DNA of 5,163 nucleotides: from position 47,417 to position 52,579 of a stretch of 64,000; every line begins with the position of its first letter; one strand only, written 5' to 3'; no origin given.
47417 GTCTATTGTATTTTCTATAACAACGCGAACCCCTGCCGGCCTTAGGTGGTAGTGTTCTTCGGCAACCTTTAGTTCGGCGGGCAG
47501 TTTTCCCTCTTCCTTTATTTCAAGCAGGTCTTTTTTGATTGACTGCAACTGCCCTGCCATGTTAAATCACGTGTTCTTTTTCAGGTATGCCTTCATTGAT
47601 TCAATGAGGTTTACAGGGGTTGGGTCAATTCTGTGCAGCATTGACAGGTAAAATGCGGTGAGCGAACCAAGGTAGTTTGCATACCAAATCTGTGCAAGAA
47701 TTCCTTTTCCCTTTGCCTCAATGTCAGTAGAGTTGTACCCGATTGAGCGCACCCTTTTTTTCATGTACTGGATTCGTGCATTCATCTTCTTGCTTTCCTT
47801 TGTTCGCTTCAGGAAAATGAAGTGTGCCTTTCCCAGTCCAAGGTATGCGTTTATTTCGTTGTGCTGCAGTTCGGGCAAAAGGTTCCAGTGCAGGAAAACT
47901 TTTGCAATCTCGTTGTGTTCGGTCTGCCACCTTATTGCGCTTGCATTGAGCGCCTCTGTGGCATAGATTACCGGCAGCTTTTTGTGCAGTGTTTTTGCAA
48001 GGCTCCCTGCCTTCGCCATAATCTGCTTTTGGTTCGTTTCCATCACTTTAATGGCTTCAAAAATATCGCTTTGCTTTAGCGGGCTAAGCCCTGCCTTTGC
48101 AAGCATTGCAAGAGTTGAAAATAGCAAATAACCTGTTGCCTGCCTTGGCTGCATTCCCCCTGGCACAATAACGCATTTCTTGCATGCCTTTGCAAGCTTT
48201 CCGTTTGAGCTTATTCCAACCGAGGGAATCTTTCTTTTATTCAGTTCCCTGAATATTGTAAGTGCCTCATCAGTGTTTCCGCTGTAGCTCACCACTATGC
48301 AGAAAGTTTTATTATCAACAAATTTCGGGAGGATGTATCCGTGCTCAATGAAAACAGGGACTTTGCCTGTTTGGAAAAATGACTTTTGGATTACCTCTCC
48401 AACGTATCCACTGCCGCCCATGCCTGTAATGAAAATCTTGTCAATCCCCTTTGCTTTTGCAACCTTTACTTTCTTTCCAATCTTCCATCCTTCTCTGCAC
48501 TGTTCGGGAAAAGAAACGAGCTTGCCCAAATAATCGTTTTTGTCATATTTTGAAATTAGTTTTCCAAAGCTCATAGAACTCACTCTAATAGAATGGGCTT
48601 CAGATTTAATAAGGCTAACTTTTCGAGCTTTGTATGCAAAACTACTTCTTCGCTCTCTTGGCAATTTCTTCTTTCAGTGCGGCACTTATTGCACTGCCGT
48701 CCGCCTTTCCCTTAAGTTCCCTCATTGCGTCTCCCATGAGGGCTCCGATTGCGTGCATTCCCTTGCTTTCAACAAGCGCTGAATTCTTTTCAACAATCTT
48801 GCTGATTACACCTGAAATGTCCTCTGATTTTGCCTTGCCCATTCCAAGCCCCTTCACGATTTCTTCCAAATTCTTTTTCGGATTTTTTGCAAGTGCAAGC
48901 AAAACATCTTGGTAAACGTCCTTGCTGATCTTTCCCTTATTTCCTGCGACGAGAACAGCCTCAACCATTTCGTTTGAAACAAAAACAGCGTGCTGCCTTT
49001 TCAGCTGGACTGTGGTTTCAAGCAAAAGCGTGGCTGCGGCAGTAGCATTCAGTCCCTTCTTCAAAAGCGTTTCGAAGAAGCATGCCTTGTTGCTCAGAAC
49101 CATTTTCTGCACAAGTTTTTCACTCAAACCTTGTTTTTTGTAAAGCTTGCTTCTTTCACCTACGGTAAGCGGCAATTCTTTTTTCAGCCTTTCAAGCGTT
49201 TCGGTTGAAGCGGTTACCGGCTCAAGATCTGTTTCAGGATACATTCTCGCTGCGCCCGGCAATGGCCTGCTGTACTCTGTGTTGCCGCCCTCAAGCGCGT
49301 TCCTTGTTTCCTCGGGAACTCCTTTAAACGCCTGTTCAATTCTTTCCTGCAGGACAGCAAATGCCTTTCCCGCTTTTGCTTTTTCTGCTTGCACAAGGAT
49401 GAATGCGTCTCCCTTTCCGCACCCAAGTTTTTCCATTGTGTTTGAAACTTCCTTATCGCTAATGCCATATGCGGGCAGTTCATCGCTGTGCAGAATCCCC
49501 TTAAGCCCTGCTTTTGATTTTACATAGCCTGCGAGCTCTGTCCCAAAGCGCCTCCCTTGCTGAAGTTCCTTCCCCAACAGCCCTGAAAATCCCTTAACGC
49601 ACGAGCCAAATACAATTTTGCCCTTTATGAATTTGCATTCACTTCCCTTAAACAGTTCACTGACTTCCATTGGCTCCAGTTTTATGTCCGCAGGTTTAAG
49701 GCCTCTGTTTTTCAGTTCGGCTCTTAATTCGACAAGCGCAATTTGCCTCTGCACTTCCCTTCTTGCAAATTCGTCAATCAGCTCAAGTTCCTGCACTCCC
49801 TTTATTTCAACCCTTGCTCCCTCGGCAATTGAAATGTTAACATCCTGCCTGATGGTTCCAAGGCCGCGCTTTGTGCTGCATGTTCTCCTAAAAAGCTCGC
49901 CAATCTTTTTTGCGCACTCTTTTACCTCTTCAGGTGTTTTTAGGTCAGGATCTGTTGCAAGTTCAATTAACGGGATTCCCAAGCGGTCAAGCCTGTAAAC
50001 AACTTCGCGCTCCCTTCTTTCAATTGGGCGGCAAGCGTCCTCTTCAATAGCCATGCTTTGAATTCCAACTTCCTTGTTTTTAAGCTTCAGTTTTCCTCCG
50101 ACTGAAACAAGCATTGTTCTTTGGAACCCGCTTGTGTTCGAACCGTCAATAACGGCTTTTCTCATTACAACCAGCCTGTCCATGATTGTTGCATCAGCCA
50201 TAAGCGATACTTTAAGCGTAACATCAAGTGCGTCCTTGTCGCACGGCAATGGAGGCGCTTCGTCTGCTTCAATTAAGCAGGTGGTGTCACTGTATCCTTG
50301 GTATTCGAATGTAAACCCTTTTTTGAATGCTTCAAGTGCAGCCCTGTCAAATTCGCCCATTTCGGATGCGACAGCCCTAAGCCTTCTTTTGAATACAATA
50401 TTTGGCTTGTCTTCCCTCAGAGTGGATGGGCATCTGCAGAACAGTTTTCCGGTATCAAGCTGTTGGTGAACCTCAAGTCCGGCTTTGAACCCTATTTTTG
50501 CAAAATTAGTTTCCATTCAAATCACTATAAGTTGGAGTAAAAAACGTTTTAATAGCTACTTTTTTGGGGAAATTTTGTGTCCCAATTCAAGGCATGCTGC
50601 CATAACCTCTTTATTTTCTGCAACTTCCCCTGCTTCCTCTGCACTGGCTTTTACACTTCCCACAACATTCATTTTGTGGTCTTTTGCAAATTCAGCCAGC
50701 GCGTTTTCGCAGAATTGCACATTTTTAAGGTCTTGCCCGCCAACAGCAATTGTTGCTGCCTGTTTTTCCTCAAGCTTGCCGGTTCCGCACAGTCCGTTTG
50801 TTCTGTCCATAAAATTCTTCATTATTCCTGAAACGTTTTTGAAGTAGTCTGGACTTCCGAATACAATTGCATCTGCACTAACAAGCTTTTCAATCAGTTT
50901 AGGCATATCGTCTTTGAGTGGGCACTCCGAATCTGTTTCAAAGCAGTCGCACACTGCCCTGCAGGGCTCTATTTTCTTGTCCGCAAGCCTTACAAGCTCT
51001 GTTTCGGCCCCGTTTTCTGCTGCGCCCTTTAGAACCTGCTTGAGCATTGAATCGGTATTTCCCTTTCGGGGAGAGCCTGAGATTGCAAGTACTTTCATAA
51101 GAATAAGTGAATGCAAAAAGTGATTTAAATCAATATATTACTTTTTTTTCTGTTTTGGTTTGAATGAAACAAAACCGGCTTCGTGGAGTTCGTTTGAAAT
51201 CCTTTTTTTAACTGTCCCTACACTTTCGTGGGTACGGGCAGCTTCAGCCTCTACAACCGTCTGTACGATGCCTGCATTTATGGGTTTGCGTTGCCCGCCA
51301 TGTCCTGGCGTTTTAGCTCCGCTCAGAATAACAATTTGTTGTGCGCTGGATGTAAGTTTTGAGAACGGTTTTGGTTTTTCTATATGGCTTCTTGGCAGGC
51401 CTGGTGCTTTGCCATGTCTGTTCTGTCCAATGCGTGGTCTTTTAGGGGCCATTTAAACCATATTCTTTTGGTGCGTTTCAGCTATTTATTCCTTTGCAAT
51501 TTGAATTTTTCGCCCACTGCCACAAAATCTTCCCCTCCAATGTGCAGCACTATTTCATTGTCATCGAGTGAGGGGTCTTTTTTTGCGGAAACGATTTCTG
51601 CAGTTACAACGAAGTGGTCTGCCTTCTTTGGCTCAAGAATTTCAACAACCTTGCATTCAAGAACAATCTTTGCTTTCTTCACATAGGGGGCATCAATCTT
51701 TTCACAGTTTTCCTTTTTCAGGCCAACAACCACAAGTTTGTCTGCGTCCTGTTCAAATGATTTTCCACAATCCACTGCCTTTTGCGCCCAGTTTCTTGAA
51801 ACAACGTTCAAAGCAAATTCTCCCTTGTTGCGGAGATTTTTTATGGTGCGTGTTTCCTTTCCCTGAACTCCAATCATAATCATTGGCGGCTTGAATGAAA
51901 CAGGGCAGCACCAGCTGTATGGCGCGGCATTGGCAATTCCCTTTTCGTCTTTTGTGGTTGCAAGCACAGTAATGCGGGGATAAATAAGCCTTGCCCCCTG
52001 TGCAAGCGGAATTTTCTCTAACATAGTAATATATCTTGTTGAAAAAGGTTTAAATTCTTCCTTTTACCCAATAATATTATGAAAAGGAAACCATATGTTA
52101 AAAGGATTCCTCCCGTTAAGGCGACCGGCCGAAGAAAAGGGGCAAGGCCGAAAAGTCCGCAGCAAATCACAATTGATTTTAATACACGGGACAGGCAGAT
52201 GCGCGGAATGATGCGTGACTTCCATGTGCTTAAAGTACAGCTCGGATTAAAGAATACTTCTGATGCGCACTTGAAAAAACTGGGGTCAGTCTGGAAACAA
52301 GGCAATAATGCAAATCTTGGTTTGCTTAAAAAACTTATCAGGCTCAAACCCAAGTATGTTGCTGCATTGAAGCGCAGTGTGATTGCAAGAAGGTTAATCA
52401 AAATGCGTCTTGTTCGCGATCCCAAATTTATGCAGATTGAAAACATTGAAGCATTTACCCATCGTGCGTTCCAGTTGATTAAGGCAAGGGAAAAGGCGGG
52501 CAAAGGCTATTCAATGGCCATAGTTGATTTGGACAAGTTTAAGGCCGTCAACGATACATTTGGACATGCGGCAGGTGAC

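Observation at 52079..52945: Catalytically intact-looking GGDEF diguanylate cyclase embedded between archaea-specific gatE and gatD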

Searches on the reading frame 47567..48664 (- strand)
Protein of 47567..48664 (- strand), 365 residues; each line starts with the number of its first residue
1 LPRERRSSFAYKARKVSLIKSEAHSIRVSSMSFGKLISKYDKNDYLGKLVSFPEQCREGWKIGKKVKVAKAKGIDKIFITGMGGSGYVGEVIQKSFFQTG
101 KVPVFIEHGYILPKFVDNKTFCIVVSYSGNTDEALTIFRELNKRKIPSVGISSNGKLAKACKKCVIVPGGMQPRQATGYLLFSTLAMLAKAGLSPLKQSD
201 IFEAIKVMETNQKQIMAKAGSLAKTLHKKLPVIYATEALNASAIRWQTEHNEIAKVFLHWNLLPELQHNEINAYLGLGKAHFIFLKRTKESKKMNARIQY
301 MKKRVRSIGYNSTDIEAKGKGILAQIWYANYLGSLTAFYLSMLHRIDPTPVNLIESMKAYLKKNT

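Call 3: search_protein_families(library=pfam, proteins=[window:47567-48664:-], max_evalue=0.01)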
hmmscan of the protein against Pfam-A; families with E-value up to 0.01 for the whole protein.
window:47567-48664:- (365 aa): 2 families
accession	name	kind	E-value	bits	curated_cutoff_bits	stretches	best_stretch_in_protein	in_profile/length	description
PF10432.14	bact-PGI_C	-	3e-33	115.3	24.5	1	218-360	4-150/151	Bacterial phospho-glucose isomerase C-terminal SIS domain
PF01380.27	SIS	-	1.8e-10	41.1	25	1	75-187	6-124/131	SIS domain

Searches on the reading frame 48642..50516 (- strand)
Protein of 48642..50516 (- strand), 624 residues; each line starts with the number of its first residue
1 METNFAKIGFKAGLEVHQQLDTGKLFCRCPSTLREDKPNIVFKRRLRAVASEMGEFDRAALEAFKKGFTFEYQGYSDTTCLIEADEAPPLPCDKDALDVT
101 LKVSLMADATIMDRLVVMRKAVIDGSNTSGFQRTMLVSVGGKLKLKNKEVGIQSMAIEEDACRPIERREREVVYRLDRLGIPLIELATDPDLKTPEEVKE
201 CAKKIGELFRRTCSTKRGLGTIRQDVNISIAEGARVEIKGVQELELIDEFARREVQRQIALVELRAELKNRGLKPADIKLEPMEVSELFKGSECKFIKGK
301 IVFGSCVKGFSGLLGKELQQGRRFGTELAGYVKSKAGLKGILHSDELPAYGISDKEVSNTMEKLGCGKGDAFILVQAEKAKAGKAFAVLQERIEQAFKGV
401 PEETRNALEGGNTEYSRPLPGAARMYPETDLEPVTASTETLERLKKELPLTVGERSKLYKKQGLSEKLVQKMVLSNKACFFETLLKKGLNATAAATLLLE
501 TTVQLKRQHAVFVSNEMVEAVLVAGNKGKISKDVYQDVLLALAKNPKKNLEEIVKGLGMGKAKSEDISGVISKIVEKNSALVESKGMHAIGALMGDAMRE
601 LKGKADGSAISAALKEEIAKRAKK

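Call 3: search_protein_families(library=pfam, proteins=[window:48642-50516:-], max_evalue=0.01)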
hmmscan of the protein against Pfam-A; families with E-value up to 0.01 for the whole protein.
window:48642-50516:- (624 aa): 4 families
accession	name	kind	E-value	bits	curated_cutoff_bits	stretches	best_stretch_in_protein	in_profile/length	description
PF02934.20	GatB_N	-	1.8e-52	178.7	23.4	1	11-441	2-276/277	GatB/GatE catalytic domain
PF02637.23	GatB_Yqey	-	2.5e-19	70.1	27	1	480-618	2-148/148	GatB domain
PF02938.19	GAD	-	1.1e-09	38.9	23.4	1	298-385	7-94/95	GAD domain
PF09424.15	YqeY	-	5.2e-05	23.8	27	1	571-617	96-142/143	Yqey-like protein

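Call 4: search_protein_families(library=ncbifam, proteins=[window:48642-50516:-], max_evalue=0.01)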
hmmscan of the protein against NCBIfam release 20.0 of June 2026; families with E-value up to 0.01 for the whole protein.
window:48642-50516:- (624 aa): 9 families
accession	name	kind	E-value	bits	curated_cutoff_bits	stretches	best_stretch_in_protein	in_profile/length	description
NF003107.0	PRK04028.1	equivalog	3.1e-228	759.2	456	1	2-623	3-629/630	Glu-tRNA(Gln) amidotransferase subunit GatE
TIGR00134.1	gatE_arch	equivalog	2.3e-198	660.4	319.55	1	3-620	2-620/622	Glu-tRNA(Gln) amidotransferase subunit GatE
NF004012.0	PRK05477.1-2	equivalog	6.4e-49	167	338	3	92-269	53-248/481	Asp-tRNA(Asn)/Glu-tRNA(Gln) amidotransferase subunit GatB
TIGR00133.1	gatB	equivalog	4.3e-42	144.3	314.8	3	89-266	51-246/481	Asp-tRNA(Asn)/Glu-tRNA(Gln) amidotransferase subunit GatB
NF004014.0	PRK05477.1-4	equivalog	1e-38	133.3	414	2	424-618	270-474/475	Asp-tRNA(Asn)/Glu-tRNA(Gln) amidotransferase subunit GatB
NF004015.0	PRK05477.1-5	equivalog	1.9e-31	109.2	628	2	141-267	115-255/488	Asp-tRNA(Asn)/Glu-tRNA(Gln) amidotransferase subunit GatB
NF004011.1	PRK05477.1-1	equivalog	1e-24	87.2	680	2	421-619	264-474/475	Asp-tRNA(Asn)/Glu-tRNA(Gln) amidotransferase subunit GatB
NF004013.0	PRK05477.1-3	equivalog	4.4e-21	74.9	653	2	402-618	271-499/501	Asp-tRNA(Asn)/Glu-tRNA(Gln) amidotransferase subunit GatB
NF011291.0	PRK14703.1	equivalog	9.3e-09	34.1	681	1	453-619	597-768/769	glutamine--tRNA ligase/YqeY domain fusion protein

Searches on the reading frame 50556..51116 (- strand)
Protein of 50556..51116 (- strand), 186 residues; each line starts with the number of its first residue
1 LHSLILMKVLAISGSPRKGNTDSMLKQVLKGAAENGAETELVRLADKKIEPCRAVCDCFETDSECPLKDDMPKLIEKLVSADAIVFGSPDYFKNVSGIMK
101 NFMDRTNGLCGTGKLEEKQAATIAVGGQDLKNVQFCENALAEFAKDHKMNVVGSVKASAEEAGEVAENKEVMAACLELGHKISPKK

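Call 3: search_protein_families(library=pfam, proteins=[window:50556-51116:-], max_evalue=0.01)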
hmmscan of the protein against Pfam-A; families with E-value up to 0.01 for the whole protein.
window:50556-51116:- (186 aa): 3 families
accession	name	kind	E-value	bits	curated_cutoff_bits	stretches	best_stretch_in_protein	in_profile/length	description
PF03358.20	FMN_red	-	4.1e-32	111.3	24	1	7-161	1-149/152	NADPH-dependent FMN reductase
PF02525.22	Flavodoxin_2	-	2.2e-12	47.6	27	1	7-129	1-137/198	Flavodoxin-like fold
PF12724.12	Flavodoxin_5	-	0.0058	17.4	27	0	75-134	38-92/145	Flavodoxin domain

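Call 67: search_protein_families(library=padloc, proteins=[window:50556-51116:-], max_evalue=0.01)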
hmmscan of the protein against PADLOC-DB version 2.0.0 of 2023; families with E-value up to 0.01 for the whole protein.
window:50556-51116:- (186 aa): 0 families

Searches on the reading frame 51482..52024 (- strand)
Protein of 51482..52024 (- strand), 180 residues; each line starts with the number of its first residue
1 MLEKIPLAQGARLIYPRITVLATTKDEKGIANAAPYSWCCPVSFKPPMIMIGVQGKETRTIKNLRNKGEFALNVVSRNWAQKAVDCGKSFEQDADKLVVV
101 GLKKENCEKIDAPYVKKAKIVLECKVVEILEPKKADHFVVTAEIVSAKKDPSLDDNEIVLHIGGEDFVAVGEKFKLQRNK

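Call 3: search_protein_families(library=pfam, proteins=[window:51482-52024:-], max_evalue=0.01)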
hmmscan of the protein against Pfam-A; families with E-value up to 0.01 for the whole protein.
window:51482-52024:- (180 aa): 2 families
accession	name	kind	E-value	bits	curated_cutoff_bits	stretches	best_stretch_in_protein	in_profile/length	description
PF01613.24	Flavin_Reduct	-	1.8e-24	87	27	1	15-156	4-140/153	Flavin reductase like domain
PF04289.18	DUF447_N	-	0.006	17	24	0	20-129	3-94/114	Protein of unknown function (DUF447) N-terminal domain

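Call 67: search_protein_families(library=padloc, proteins=[window:51482-52024:-], max_evalue=0.01)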
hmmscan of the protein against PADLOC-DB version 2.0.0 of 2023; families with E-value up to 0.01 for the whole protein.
window:51482-52024:- (180 aa): 0 families

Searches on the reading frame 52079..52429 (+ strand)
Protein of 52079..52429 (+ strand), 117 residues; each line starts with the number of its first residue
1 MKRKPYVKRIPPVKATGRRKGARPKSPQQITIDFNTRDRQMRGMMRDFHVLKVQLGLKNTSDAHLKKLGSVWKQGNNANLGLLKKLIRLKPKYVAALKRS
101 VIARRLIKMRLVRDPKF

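Call 59: find_homologous_proteins(query=A3, max_evalue=0.01)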
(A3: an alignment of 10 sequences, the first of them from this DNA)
Query A3 (10 sequences): 3769 candidates shared short words with the query, none scored E <= 0.01.

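Call 60: search_solved_structures(query=A3, max_evalue=10)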
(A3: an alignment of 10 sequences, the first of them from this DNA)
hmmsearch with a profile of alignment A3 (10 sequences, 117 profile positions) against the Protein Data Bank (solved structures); distinct sequences matched with E-value up to 10: 8.
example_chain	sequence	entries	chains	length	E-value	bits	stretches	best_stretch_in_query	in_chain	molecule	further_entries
8h8h_A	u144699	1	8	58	0.006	20.3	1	32-76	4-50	H-NS family protein MvaT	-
5b52_A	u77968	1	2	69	0.026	18.2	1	32-76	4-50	H-NS family protein MvaT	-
7qep_N4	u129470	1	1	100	0.38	14.5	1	9-71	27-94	Similarity to 60S RIBOSOMAL PROTEIN L24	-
6msp_A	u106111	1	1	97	1.1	13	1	47-81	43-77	De novo Designed Protein Foldit3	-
7lvb_D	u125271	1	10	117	1.1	12.9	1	40-95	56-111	Cholera enterotoxin B-subunit,Surface protein gp120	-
7uj6_A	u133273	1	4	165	1.7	12.4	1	31-98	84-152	Outer surface protein C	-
8rxb_E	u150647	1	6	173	2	12.1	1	53-79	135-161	Regulator of nonsense transcripts 1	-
2zbk_B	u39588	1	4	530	3.6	11.3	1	32-77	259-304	Type 2 DNA topoisomerase 6 subunit B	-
